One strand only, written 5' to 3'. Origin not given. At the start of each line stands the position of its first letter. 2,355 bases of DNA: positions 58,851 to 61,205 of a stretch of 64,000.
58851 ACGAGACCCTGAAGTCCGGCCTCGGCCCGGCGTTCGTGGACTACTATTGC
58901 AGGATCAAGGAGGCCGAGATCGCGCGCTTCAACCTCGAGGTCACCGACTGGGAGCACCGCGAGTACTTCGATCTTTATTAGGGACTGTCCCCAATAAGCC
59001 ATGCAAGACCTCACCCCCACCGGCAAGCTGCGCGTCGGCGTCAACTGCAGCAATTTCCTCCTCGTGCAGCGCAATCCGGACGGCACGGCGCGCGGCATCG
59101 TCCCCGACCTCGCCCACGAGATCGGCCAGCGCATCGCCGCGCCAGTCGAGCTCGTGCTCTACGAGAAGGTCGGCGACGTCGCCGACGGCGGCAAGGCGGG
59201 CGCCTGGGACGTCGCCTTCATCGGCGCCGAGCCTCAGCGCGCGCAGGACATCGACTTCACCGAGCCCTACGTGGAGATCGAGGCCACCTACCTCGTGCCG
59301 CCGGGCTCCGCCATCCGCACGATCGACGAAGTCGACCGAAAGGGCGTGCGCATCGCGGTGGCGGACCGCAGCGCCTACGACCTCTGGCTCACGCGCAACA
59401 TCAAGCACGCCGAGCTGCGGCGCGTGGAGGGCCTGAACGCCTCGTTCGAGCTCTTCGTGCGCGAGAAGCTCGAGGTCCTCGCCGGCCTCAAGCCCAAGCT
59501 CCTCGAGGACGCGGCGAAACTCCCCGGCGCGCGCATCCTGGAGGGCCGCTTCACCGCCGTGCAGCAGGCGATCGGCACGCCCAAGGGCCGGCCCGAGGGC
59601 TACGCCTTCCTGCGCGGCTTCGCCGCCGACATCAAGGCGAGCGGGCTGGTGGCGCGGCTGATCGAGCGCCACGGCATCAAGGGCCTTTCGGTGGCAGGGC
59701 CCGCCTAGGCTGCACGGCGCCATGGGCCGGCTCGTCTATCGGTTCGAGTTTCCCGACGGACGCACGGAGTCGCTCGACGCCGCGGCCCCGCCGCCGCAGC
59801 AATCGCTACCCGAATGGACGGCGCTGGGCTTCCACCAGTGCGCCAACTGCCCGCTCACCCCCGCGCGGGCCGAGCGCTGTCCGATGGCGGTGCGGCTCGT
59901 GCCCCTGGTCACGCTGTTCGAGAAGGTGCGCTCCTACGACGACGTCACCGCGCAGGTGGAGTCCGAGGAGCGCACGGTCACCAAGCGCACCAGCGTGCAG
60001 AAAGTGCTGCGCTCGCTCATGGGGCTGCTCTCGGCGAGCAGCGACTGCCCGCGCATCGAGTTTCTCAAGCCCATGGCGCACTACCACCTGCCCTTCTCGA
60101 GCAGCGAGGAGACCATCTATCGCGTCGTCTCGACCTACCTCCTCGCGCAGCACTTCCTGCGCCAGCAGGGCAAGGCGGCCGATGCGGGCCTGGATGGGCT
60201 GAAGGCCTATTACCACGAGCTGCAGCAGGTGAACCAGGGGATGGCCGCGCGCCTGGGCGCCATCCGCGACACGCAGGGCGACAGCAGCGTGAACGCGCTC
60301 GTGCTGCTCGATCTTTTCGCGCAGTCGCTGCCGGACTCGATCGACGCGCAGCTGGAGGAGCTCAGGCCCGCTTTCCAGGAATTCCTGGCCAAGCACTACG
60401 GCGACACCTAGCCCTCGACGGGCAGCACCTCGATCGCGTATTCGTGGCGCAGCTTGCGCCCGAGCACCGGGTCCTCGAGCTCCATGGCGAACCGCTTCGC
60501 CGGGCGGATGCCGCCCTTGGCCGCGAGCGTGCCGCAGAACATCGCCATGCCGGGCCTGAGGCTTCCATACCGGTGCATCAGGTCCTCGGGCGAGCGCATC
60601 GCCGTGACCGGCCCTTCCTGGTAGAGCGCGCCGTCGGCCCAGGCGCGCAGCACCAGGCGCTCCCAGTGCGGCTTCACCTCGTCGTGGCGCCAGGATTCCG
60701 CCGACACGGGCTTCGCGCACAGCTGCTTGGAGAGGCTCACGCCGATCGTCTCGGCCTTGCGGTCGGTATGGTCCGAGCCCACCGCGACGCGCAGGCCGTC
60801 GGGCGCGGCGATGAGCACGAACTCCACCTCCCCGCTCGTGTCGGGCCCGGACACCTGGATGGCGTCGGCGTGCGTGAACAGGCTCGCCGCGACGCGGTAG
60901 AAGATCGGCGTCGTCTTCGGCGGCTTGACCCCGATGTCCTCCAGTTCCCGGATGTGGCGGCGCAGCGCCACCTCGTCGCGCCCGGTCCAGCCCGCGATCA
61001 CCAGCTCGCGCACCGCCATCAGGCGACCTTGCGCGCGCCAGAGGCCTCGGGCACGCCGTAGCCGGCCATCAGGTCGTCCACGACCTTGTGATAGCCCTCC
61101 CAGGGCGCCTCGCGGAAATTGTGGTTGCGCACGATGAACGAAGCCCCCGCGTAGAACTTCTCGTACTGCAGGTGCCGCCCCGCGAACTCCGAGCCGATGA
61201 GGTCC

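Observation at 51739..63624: Uncharacterised catabolic island: LIV-type importer + Rieske oxygenase + GS-like ligase + signal-less SBP-fold protein + Cys-rich unknown, flanked by a cupin-HpaB-DUF2848 operon and a VOC gene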

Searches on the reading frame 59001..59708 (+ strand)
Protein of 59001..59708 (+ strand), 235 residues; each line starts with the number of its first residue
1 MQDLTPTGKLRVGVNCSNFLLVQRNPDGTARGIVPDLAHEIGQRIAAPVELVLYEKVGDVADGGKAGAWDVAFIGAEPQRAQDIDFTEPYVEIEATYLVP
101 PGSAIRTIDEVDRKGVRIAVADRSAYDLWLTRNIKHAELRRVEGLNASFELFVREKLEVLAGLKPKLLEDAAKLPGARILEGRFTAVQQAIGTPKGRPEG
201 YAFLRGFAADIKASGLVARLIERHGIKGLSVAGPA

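Call 4: search_protein_families(library=pfam, proteins=[window:59001-59708:+], max_evalue=0.01)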
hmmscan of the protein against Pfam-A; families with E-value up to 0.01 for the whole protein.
window:59001-59708:+ (235 aa): 1 family
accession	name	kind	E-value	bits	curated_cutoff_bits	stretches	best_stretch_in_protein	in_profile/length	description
PF00497.25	SBP_bac_3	-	1e-12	48.4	26.4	1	10-224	1-129/132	Bacterial extracellular solute-binding proteins, family 3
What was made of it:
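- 59001..59708 (+): Signal-less SBP_bac_3-fold protein; a lineage-specific passenger, not part of the conserved system. Pfam E 1e-12 (call 4).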

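Call 5: search_protein_families(library=ncbifam, proteins=[window:59001-59708:+], max_evalue=0.01)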
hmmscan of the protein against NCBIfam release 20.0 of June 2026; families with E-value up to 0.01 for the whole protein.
window:59001-59708:+ (235 aa): 4 families
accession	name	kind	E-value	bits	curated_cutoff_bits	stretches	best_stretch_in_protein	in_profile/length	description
TIGR02995.1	ectoine_ehuB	equivalog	1.4e-05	24.6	190.9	1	7-103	32-129/275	ectoine/hydroxyectoine ABC transporter substrate-binding protein EhuB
TIGR01096.1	3A0103s03R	subfamily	2.1e-05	24.1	256.35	1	5-219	22-244/250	lysine/arginine/ornithine ABC transporter substrate-binding protein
NF008426.0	PRK11260.1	equivalog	0.0035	16.6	312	1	7-143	40-177/266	cystine ABC transporter substrate-binding protein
TIGR04262.1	orph_peri_GRRM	subfamily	0.0093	15.3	190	0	49-162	47-158/257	extracellular substrate binding-like orphan protein GrrP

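Call 8: search_solved_structures(query=window:59001-59708:+, max_evalue=0.01)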
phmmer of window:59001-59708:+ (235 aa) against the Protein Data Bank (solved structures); distinct sequences matched with E-value up to 0.01: 11.
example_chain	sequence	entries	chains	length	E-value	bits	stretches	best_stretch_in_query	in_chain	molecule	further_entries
5jos_A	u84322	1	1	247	1e-10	45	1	3-223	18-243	Cyclohexadienyl dehydratase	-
6wup_A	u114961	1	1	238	1.1e-09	41.6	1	3-222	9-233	Ancestral cyclohexadienyl dehydratase, AncCDT-5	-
5tuj_C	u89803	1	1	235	3.6e-09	39.9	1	3-223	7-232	Ancestral protein CDT-Anc1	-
5t0w_A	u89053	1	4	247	4.2e-09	39.7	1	3-223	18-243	AncCDT-1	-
4zv1_A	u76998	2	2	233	0.00028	23.9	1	8-202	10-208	AncQR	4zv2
2yln_A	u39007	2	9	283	0.00032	23.7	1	8-231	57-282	PUTATIVE ABC TRANSPORTER, PERIPLASMIC BINDING PROTEIN, AMINO ACID | ABC TRANSPORTER, PERIPLASMIC BINDING PROTEIN, AMINO ACID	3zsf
3k4u_A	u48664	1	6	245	0.0019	21.2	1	7-224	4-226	BINDING COMPONENT OF ABC TRANSPORTER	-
1xt8_A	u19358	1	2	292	0.0042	20.1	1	49-141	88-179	putative amino-acid transporter periplasmic solute-binding protein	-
7ejg_C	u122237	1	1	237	0.0064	19.5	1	23-213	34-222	EAL domain-containing protein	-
1iit_A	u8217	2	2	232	0.0089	19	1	73-175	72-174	Slr1257 protein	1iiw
1ii5_A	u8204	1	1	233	0.009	19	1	73-175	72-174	Slr1257 protein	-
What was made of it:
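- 59001..59708 (+): There is a weak match to cyclohexadienyl dehydratase, E 1e-10 (call 8).
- On Cyclohexadienyl dehydratase (for the signal-less SBP-fold protein): Only E 1e-10 to 5jos (call 8).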

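Call 80: search_dna_similar(query=window:59001-59708:+, collection=plasmids, mode=protein, max_rows=15, max_evalue=1e-15)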
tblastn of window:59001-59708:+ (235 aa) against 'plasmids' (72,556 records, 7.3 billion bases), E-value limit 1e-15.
Records with a match: 221; places in all: 227; records where one place covers at least 80% of the query: 220.
Best place of each record, by identity: <60% 221.
By first word of the organism name: Ralstonia 118; Agrobacterium 23; Sinorhizobium 14; Paraburkholderia 11; Burkholderia 10; Caballeronia 6; Paracoccus 6; Rhizobium 6; Pantoea 5; Variovorax 4; and 12 more.
By predicted mobility (MOB-suite, as given by PLSDB): mobilizable 112; non-mobilizable 78; conjugative 31.
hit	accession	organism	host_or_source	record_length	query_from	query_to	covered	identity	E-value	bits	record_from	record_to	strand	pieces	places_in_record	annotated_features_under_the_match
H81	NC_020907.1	Octadecabacter antarcticus 307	-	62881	1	232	99%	48.5%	2e-59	208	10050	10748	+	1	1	transporter substrate-binding domain-containing protein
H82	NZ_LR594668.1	Variovorax sp. SRS16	linuron-contaminated soil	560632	2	232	98%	47.8%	1e-53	192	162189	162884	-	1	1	transporter substrate-binding domain-containing protein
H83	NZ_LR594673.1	Variovorax sp. PBL-E5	linuron-contaminated soil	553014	2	231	98%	47.6%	3e-52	188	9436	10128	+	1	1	transporter substrate-binding domain-containing protein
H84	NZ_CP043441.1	Cupriavidus campinensis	cell culture,soil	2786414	3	235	99%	44.6%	4e-48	176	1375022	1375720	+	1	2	none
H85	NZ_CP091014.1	Burkholderia cenocepacia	-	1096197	4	232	97%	44.2%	3e-45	167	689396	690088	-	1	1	none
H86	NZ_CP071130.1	Caballeronia sp. M1242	Homo sapiens,ETA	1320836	1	232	99%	43.3%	2e-47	174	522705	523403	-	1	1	none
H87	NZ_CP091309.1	Burkholderia pyrrocinia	-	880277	1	235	100%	42.6%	8e-46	169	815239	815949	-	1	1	ABC transporter substrate-binding protein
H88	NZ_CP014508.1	Burkholderia sp. PAMC 28687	Usnea,single cell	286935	1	234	100%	42.8%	1e-44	166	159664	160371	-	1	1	ABC transporter substrate-binding protein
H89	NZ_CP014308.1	Burkholderia sp. PAMC 26561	single cell,lichen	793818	1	234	100%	42.4%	8e-44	164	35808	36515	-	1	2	ABC transporter substrate-binding protein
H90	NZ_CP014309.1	Burkholderia sp. PAMC 26561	single cell,lichen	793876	1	234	100%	42.4%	8e-44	164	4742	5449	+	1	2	ABC transporter substrate-binding protein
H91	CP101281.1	Burkholderia sp. FXe9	bacteria,soil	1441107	1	232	99%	42.7%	9e-45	166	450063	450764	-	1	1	ABC transporter substrate-binding protein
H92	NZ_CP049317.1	Caballeronia sp. SBC2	whole organism,soil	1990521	4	232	97%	43.3%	7e-46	169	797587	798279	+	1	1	none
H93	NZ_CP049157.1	Caballeronia sp. SBC1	whole organism,soil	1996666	4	232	97%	43.3%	7e-46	169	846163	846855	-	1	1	none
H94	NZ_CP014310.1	Burkholderia sp. PAMC 26561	single cell,lichen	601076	1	232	99%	42.3%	4e-44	164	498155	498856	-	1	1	ABC transporter substrate-binding protein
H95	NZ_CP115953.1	Ralstonia solanacearum CFBP2957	Solanum lycopersicum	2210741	1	232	99%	42.1%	8e-45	166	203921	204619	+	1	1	none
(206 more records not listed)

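Call 82: get_annotated_region(hit=H82, flank=5000)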
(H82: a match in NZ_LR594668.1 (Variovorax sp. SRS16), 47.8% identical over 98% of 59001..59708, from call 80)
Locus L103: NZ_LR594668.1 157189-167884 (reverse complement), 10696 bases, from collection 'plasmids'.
description: Variovorax sp. SRS16 plasmid 3
organism: Variovorax sp. SRS16 (NCBI taxid 282217)
taxonomy: Bacteria; Pseudomonadota; Betaproteobacteria; Burkholderiales; Comamonadaceae; Variovorax; Variovorax sp. SRS16
host: -; source: linuron-contaminated soil; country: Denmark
typing (MOB-suite, as given by PLSDB): non-mobilizable
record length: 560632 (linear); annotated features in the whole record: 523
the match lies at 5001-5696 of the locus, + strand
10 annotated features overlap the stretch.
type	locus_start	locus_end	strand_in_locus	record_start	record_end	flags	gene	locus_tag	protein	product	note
CDS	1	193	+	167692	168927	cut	-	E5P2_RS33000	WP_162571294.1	DUF4297 family anti-phage-associated protein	-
CDS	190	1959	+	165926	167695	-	herA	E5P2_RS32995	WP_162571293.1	anti-phage-associated helicase HerA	GO:0051607 - defense response to virus [Evidence IEA]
CDS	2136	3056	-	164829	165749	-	-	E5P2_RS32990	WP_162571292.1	LysR substrate-binding domain-containing protein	-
CDS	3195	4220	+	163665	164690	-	-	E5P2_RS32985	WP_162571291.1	membrane dipeptidase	GO:0006508 - proteolysis [Evidence IEA]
CDS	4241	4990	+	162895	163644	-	-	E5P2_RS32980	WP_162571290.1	alpha/beta hydrolase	-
CDS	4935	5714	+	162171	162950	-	-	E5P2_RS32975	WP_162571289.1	transporter substrate-binding domain-containing protein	-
CDS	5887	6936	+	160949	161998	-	-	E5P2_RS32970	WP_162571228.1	IS110 family transposase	-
CDS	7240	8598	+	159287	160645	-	-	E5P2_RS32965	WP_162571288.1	MFS transporter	GO:0055085 - transmembrane transport [Evidence IEA]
CDS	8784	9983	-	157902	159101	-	-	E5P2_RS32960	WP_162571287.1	IS256 family transposase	-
CDS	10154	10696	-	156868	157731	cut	-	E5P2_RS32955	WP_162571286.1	DUF2971 domain-containing protein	-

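Call 83: get_annotated_region(hit=H87, flank=5000)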
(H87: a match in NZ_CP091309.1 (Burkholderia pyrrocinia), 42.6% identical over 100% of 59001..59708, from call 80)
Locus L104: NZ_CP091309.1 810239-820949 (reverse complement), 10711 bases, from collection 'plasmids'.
description: Burkholderia pyrrocinia strain LWK2 plasmid pBPJTT, complete sequence
organism: Burkholderia pyrrocinia (NCBI taxid 60550)
taxonomy: Bacteria; Pseudomonadota; Betaproteobacteria; Burkholderiales; Burkholderiaceae; Burkholderia; Burkholderia pyrrocinia
host: -; source: -; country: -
typing (MOB-suite, as given by PLSDB): non-mobilizable
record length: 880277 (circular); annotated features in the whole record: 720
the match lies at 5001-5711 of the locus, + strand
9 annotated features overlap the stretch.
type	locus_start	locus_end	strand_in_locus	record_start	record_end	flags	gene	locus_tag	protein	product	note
CDS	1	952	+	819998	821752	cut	ctaD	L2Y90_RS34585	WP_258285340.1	cytochrome c oxidase subunit I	-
CDS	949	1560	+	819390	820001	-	-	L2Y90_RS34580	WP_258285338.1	cytochrome c oxidase subunit 3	-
CDS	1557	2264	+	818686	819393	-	-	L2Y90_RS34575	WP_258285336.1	heme-copper oxidase subunit III family protein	-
CDS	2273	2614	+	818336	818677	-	-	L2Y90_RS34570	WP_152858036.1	cytochrome C oxidase subunit IV family protein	-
CDS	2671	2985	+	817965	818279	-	-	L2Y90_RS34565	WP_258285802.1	high-potential iron-sulfur protein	-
CDS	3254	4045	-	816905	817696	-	-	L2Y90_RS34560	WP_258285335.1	DUF6544 family protein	-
CDS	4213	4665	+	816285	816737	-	-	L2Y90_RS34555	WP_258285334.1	pyridoxamine 5'-phosphate oxidase family protein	-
CDS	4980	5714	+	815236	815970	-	-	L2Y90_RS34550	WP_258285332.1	ABC transporter substrate-binding protein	-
CDS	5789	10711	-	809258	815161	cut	uvrA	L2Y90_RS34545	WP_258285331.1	excinuclease ABC subunit UvrA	GO:0006289 - nucleotide-excision repair [Evidence IEA]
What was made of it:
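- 59001..59708 (+): Homologues at 42-48% identity sit in unrelated contexts (calls 80, 82, 83).
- On Cyclohexadienyl dehydratase (for the signal-less SBP-fold protein): The genomic context is orphan and variable (calls 82, 83).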

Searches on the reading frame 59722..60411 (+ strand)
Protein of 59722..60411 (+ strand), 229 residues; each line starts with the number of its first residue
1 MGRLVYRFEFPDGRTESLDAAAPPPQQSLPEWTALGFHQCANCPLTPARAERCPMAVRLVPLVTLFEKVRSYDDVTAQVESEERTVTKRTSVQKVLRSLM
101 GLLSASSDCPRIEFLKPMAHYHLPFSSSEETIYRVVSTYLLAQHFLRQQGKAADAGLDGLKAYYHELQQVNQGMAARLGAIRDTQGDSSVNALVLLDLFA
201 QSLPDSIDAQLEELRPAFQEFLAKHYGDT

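Call 4: search_protein_families(library=pfam, proteins=[window:59722-60411:+], max_evalue=0.01)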
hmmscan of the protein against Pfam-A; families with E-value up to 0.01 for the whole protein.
window:59722-60411:+ (229 aa): 1 family
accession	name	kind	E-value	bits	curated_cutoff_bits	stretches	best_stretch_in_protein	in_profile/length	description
PF21842.1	DUF6901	-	1.9e-63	214.3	27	1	5-219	2-222/222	Domain of unknown function (DUF6901)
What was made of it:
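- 59722..60411 (+): DUF6901 protein with four invariant cysteines; a lineage-specific passenger. Pfam E 2e-63 (call 4).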

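Call 5: search_protein_families(library=ncbifam, proteins=[window:59722-60411:+], max_evalue=0.01)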
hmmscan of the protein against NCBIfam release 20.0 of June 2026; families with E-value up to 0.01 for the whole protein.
window:59722-60411:+ (229 aa): 0 families

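Call 16: find_homologous_proteins(query=window:59722-60411:+, max_evalue=0.001)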
Query window:59722-60411:+ (229 aa): 265 proteins with E <= 0.001 among 1985 candidates; the best 120 are listed.
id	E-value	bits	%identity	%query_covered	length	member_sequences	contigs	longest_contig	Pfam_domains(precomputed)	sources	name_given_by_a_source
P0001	6.3e-140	482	96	99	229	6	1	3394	PF21842.2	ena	-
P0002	5.7e-132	456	91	100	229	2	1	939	PF21842.2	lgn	-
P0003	6.2e-130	449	90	99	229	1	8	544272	PF21842.2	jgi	jgi:hypothetical protein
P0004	1.7e-129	448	89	99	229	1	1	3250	PF21842.2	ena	-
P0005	1.5e-126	438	87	99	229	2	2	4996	PF21842.2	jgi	jgi:hypothetical protein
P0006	4.0e-126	437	87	99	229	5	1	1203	PF21842.2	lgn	-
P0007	6.7e-123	426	85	99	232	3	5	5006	PF21842.2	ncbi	-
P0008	3.2e-122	424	85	99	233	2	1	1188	PF21842.2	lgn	-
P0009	3.5e-121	421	85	99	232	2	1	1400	PF21842.2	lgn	-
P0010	2.7e-120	418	85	99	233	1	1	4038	PF21842.2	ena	-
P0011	5.2e-120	417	84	99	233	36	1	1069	PF21842.2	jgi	jgi:hypothetical protein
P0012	1.1e-119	416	84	99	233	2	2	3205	PF21842.2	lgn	-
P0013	1.1e-119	416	84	99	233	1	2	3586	PF21842.2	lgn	-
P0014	1.9e-119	415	83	99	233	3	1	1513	PF21842.2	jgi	jgi:hypothetical protein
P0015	2.4e-119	415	83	99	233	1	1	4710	PF21842.2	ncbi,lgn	-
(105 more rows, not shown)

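Call 18: find_related_loci(query=A1, collection=genome_contigs, flank=10000)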
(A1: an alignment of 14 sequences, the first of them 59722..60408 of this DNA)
Query A1 (229 aa) in genome_contigs; peptide patterns used: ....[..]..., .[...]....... (x = any residue, [..] = any of these).
379 stretches matched a pattern; 337 encode a relative of the query (tblastn E <= 1e-3); the best 80 are kept; 80 distinct loci.
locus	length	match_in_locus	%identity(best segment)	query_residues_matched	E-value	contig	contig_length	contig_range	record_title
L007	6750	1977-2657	94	1-227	5e-143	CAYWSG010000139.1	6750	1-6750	MAG TPA_asm: uncultured Enterobacteriaceae bacterium isolate binchicken_co350_167 genome assembly, contig: NODE_11967_le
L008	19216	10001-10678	84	1-226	6e-127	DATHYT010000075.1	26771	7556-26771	MAG TPA_asm: Burkholderiales bacterium isolate SMAG_U16218 k141_193765, whole genome shotgun sequence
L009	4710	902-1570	84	4-226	7e-126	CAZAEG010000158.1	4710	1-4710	MAG TPA_asm: uncultured Enterobacteriaceae bacterium isolate binchicken_co31_386 genome assembly, contig: k141_4501027,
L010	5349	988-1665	85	1-226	1e-123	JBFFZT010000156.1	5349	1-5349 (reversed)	MAG: Burkholderiales bacterium isolate Mix_sand01.2020.11.G.35 k141_2557776_length_5349_cov_34.1976, whole genome shotgu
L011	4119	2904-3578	83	1-222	6e-124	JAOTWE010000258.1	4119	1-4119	MAG: Betaproteobacteria bacterium isolate 13_May_SF_Bin7 13_May_SF_Bin7_scaffold_23204_c1, whole genome shotgun sequence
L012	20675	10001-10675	77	1-222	2e-115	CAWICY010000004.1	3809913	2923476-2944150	MAG: uncultured proteobacterium isolate MFD00822.bin.1.211 genome assembly, contig: contig_20852, whole genome shotgun s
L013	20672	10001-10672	79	1-222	1e-112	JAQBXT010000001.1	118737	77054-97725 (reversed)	MAG: Proteobacteria bacterium isolate casp150-mb.292 NODE_289_length_118737_cov_0.186795, whole genome shotgun sequence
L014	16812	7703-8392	74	1-227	4e-112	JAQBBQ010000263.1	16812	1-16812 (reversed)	MAG: Betaproteobacteria bacterium isolate MAG_348_bin-10 348_bin-10_ctg-263, whole genome shotgun sequence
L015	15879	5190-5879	75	1-227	3e-112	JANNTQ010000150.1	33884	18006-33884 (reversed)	MAG: Betaproteobacteria bacterium isolate SOY_30_metabat_87 SOY_30_k141_3332252, whole genome shotgun sequence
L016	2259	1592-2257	79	1-220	4e-117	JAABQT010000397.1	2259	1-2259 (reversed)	MAG: Betaproteobacteria bacterium isolate S06.Bin099 Scaffold_386, whole genome shotgun sequence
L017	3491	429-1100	76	2-222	5e-114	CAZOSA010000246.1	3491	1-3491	MAG TPA_asm: uncultured Enterobacteriaceae bacterium isolate SRP136066_co1_122 genome assembly, contig: NODE_54172_lengt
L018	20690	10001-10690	74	1-227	9e-112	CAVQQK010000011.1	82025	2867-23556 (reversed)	MAG: uncultured beta proteobacterium isolate MFD09779.bin.2.173 genome assembly, contig: contig_59310, whole genome shot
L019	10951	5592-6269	70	1-219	3e-104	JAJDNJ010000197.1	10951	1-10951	MAG: Betaproteobacteria bacterium isolate ALJrbin.28 k141_246593, whole genome shotgun sequence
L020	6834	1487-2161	71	4-221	1e-102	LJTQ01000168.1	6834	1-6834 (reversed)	MAG: Betaproteobacteria bacterium SG8_39 WOR_8-12_16941, whole genome shotgun sequence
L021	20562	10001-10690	68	4-229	5e-101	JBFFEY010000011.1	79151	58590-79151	MAG: Burkholderiales bacterium isolate Mix_mud14.2021.12.3 k141_1808735_length_79151_cov_13.0836, whole genome shotgun s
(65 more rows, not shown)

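Call 67: predict_structure(alignment_id=A1)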
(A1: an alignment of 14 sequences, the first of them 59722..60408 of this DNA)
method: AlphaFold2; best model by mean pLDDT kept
length: 229 residues; sequences in the alignment: 14
mean_pLDDT: 52.2   pTM: 0.40
mean pLDDT of the five models: 52.2, 50.8, 50.0, 49.0, 47.7
residues with pLDDT >= 90: 0; 70-90: 17; 50-70: 99; < 50: 113
segments of 3 or more residues with pLDDT < 50: 36-40, 42-46, 105-141, 174-229
pLDDT, mean of each block of 10 residues (from residue 1): 66 78 65 54 50 62 64 67 62 57 45 36 37 44 51 57 55 47 41 41 38 40 42
secondary structure, 60 per line:
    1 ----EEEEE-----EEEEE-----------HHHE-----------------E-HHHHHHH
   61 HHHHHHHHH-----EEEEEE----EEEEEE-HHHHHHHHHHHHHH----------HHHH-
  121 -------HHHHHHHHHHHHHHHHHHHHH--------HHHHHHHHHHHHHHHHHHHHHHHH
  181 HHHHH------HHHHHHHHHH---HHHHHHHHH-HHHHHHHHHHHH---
elements in order: E5-9 E15-19 H54-69 E75-80 E85-90 H92-105 H116-119 H128-148 H157-185 H192-201 H205-213 H215-226
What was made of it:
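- Tried and rejected: Its AlphaFold model was too poor to use (pLDDT 52, call 67), so no fold search was run.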

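Call 81: search_dna_similar(query=window:59722-60411:+, collection=plasmids, mode=protein, max_rows=15, max_evalue=1e-10)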
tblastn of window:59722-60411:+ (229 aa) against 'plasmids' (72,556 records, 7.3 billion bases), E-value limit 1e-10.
No match.

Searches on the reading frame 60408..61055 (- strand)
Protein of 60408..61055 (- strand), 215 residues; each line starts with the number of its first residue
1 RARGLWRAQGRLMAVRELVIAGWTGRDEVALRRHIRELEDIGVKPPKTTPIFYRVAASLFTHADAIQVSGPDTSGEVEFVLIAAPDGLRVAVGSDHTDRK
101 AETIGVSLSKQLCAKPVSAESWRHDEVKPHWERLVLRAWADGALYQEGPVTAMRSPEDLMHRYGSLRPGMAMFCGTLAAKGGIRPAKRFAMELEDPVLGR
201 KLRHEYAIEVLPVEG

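Call 4: search_protein_families(library=pfam, proteins=[window:60408-61055:-], max_evalue=0.01)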
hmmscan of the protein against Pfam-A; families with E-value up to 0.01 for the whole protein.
window:60408-61055:- (215 aa): 2 families
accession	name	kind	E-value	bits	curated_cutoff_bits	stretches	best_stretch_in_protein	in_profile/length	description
PF11010.13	DUF2848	-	4.5e-73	245.5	23.4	1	21-206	1-194/194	Protein of unknown function (DUF2848)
PF01557.24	FAA_hydrolase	-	1.6e-05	25.1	23.9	1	28-186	6-189/214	Fumarylacetoacetate (FAA) hydrolase C-terminal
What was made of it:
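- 60408..61019 (-): DUF2848 (FAH-superfamily-like) protein; the last gene of the convergent cupin-HpaB-DUF2848 operon. Pfam E 4.5e-73, with a weak FAA_hydrolase match (call 4).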

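Call 5: search_protein_families(library=ncbifam, proteins=[window:60408-61055:-], max_evalue=0.01)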
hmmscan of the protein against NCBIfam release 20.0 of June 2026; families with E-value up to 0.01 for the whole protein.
window:60408-61055:- (215 aa): 0 families
